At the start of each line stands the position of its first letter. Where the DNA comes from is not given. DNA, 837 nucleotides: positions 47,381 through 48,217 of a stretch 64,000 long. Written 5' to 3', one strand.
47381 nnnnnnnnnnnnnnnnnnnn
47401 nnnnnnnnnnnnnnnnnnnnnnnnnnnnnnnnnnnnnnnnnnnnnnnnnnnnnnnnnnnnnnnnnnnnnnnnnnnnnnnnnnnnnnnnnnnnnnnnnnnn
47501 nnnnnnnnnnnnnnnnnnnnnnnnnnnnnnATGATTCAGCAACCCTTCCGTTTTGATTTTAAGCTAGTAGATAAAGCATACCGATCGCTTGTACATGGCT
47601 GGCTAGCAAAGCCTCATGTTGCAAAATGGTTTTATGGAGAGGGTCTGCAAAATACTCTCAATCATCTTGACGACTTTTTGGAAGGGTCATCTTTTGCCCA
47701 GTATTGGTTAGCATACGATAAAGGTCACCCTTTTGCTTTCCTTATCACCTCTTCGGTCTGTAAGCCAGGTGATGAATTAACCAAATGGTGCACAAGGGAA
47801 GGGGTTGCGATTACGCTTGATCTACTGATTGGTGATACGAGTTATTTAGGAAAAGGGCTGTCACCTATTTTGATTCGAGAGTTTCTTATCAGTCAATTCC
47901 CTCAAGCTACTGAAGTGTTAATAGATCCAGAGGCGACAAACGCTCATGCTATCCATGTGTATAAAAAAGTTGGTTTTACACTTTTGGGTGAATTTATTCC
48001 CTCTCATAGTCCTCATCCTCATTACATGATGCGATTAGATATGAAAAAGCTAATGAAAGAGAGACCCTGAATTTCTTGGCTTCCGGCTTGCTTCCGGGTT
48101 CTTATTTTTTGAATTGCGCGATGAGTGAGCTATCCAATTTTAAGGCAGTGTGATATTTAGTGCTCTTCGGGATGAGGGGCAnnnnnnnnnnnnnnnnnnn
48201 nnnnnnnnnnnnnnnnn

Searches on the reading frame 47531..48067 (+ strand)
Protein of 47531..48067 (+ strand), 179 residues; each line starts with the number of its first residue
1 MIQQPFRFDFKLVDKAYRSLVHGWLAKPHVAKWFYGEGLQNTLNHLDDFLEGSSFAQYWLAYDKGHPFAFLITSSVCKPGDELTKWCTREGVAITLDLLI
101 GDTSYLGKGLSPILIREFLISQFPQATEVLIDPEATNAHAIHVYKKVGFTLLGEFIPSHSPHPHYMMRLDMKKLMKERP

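Call 18: find_encoding_contigs(protein=window:47531-48067:+, flank=10000, max_places=6)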
Protein window:47531-48067:+ (179 aa): no gene with exactly this product is on record in the collection.

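Call 19: search_protein_families(library=pfam, proteins=[window:47531-48067:+])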
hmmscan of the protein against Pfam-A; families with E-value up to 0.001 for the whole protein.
window:47531-48067:+ (179 aa): 1 family
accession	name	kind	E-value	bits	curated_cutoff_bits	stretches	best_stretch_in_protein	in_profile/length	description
PF13523.12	Acetyltransf_8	-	1.1e-15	58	27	1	20-155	8-143/145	Acetyltransferase (GNAT) domain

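Call 50: find_homologous_proteins(query=window:47531-48067:+, max_evalue=0.00001)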
Query window:47531-48067:+ (179 aa): 284 proteins with E <= 0.00001 among 333 candidates; the best 120 are listed.
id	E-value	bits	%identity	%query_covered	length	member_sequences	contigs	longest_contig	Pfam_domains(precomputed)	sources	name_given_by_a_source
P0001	2.9e-120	417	100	100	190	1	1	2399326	PF13523.13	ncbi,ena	-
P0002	6.9e-105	367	87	100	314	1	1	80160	PF13673.14,PF13508.14,PF08445.17,PF13523.13,PF00583.32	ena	-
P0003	1.2e-104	366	87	100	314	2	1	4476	PF13673.14,PF13508.14,PF08445.17,PF13523.13,PF00583.32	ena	-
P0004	1.1e-98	346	83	100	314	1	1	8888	PF13673.14,PF13508.14,PF08445.17,PF13523.13,PF00583.32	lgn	-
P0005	5.1e-96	338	82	98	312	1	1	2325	PF13673.14,PF13508.14,PF08445.17,PF13523.13,PF00583.32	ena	-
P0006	5.1e-92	325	80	96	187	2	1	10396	PF13523.13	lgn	-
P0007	3.2e-90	319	77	96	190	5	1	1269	PF13523.13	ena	-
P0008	6.7e-89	314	79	94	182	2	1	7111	PF13523.13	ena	-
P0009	1.3e-88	314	75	100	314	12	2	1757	PF13673.14,PF13508.14,PF08445.17,PF13523.13,PF00583.32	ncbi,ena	-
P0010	1.5e-88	313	77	94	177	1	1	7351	PF13302.14,PF13523.13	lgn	-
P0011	2.5e-88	313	77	96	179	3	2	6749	PF13523.13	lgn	-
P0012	2.6e-88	313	76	96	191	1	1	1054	PF13523.13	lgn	-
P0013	3.7e-88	312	77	96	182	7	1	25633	PF13523.13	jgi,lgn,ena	-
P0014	5.2e-87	308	75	97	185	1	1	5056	PF13523.13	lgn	-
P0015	1.2e-86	307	76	97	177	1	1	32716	PF13523.13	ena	-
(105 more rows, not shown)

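Call 51: find_encoding_contigs(protein=P0001, flank=3000, max_places=3)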
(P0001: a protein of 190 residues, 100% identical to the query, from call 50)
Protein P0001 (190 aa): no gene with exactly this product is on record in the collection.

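Call 52: find_encoding_contigs(protein=P0002, flank=10000, max_places=3)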
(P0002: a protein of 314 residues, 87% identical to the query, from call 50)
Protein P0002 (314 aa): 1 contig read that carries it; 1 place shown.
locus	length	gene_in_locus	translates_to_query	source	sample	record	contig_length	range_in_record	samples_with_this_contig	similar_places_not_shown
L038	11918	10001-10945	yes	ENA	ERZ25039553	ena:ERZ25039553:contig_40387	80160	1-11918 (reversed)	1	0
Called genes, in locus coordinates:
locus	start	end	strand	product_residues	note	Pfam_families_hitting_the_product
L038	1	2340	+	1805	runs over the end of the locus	-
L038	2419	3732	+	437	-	PF00850:Hist_deacetyl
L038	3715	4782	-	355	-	PF07690:MFS_1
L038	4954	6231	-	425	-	PF00089:Trypsin, PF13365:Trypsin_2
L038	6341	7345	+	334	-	-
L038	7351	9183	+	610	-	PF00089:Trypsin (weak), PF01732:Myco_protease (faint), PF13365:Trypsin_2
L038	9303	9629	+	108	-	PF05973:Gp49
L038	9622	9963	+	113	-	PF13744:HTH_37, PF01381:HTH_3 (weak), PF13443:HTH_26 (weak)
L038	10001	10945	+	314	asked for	PF13523:Acetyltransf_8, PF08445:FR47 (faint), PF00583:Acetyltransf_1, PF13508:Acetyltransf_7, PF13673:Acetyltransf_10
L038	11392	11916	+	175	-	?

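Call 76: find_encoding_contigs(protein=P0006, flank=6000, max_places=2)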
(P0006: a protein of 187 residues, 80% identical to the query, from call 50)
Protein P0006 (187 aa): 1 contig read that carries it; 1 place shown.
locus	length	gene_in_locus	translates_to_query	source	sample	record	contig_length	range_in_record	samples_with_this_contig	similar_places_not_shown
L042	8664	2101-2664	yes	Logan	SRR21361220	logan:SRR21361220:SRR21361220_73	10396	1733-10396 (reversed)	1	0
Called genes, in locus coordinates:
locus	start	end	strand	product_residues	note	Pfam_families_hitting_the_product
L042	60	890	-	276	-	PF00149:Metallophos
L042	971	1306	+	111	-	-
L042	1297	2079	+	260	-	PF08713:DNA_alkylation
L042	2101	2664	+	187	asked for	PF13523:Acetyltransf_8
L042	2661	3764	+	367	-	PF10263:SprT-like, PF10979:DUF2786, PF23771:DUF7168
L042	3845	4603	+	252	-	PF00702:Hydrolase, PF13419:HAD_2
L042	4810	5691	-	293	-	PF00106:adh_short, PF08659:KR, PF13561:adh_short_C2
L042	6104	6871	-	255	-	PF13489:Methyltransf_23 (weak), PF13847:Methyltransf_31 (weak), PF08241:Methyltransf_11, PF08242:Methyltransf_12, PF13649:Methyltransf_25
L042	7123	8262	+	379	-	PF02670:DXP_reductoisom, PF08436:DXP_redisom_C, PF13288:DXPR_C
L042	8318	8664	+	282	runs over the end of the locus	PF00106:adh_short, PF01370:Epimerase (faint), PF08659:KR, PF13561:adh_short_C2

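Call 77: find_encoding_contigs(protein=P0004, flank=6000, max_places=2)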
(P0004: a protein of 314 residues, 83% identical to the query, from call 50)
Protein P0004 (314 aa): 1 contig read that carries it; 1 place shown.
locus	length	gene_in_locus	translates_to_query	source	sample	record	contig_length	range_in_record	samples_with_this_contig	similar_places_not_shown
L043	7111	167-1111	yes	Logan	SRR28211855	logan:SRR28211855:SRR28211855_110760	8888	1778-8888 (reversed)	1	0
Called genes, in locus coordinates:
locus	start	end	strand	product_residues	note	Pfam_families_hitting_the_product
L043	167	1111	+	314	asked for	PF13523:Acetyltransf_8, PF08445:FR47 (faint), PF00583:Acetyltransf_1, PF13673:Acetyltransf_10, PF13508:Acetyltransf_7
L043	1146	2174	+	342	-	-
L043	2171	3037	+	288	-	PF00535:Glycos_transf_2, PF10111:Glyco_tranf_2_2, PF13641:Glyco_tranf_2_3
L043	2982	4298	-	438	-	-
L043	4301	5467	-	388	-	PF02661:Fic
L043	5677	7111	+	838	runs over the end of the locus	-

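Call 82: find_encoding_contigs(protein=P0003, flank=5000, max_places=2)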
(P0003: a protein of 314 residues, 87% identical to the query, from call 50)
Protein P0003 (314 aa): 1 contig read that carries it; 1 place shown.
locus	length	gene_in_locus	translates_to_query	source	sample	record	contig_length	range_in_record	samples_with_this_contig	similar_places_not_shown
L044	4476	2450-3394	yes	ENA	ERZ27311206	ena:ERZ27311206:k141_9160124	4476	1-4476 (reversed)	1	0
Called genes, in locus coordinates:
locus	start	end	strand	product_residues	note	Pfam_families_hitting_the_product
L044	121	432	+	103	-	-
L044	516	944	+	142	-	PF01042:Ribonuc_L-PSP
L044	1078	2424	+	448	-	PF04326:SLFN_AlbA_2, PF13749:HATPase_c_4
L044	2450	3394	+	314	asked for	PF13523:Acetyltransf_8, PF08445:FR47 (faint), PF00583:Acetyltransf_1, PF13508:Acetyltransf_7, PF13673:Acetyltransf_10 (weak)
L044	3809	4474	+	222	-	?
